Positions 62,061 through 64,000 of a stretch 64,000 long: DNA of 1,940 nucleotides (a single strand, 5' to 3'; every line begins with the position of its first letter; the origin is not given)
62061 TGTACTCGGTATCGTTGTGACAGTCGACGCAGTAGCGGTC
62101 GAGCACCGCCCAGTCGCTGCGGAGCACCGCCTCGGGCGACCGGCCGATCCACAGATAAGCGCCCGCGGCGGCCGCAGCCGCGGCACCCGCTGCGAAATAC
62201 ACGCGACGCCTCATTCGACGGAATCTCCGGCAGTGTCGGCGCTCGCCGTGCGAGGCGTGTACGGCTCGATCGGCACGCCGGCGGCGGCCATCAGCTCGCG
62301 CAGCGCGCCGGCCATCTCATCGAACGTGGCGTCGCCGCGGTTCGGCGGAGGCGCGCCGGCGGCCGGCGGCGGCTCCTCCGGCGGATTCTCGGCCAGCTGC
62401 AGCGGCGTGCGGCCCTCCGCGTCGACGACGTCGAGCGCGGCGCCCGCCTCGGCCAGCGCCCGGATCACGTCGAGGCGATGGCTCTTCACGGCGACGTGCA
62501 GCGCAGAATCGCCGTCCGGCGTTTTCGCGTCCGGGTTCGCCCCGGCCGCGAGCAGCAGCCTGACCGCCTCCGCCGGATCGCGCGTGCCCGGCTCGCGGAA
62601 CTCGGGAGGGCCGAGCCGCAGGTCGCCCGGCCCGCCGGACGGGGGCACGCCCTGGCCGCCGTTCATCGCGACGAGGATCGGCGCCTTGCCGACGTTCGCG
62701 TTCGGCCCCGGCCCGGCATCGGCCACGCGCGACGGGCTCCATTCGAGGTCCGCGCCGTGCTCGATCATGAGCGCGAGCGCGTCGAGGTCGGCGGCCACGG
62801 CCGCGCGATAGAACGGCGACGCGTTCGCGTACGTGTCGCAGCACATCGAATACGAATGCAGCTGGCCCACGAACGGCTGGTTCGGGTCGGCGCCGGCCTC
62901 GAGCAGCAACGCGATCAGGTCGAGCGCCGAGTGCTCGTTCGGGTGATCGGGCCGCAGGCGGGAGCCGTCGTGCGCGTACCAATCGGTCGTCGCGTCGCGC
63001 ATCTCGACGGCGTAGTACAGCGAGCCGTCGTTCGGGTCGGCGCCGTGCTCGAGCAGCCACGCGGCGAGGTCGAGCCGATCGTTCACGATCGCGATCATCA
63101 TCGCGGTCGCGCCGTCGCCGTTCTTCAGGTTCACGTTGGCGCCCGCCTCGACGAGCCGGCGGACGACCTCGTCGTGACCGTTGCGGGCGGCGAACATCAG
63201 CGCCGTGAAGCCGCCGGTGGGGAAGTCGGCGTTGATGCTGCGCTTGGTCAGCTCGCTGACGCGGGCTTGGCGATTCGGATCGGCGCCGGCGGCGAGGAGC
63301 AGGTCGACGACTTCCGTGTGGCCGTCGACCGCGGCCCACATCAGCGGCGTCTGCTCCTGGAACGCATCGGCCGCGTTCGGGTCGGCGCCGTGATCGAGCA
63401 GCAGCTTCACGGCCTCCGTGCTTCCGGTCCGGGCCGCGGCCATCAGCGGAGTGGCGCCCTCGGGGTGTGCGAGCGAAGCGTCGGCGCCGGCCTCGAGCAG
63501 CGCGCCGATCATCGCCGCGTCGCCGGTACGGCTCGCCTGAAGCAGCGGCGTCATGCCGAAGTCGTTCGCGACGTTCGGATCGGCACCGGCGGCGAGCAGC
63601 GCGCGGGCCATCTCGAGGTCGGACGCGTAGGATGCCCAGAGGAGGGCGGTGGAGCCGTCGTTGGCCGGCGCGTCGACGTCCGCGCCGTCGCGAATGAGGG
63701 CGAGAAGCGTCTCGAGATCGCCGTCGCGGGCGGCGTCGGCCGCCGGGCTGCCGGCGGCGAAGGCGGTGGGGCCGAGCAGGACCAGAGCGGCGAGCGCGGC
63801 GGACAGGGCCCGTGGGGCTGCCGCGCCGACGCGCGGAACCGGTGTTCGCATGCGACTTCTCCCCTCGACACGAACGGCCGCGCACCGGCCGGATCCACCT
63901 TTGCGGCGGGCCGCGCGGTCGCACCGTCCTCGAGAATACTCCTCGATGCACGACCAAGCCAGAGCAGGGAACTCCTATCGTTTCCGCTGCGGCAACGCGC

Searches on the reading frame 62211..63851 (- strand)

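Call 83: search_protein_families(library=pfam, proteins=[window:62211-63851:-], max_evalue=0.00001)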
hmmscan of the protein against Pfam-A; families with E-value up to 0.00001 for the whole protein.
window:62211-63851:- (546 aa): 6 families
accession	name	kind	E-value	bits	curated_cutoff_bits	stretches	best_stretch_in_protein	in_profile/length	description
PF12796.13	Ank_2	-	8.8e-63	209.3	27.3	4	103-195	1-89/90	Ankyrin repeats (3 copies)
PF00023.36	Ank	-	2e-60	197.7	21.1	3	132-162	2-32/33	Ankyrin repeat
PF13637.12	Ank_4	-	5.9e-50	166.6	22.7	4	70-115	1-46/50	Ankyrin repeats (many copies)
PF13606.12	Ank_3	-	3.2e-48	155.8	22.3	0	132-160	2-30/30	Ankyrin repeat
PF13857.12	Ank_5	-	1e-39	134.6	27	4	212-254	14-56/56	Ankyrin repeats (many copies)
PF24521.3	Ank_KRIT1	-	3.9e-11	43.3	80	1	101-197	20-117/149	KRIT1 ankyrin-repeats domain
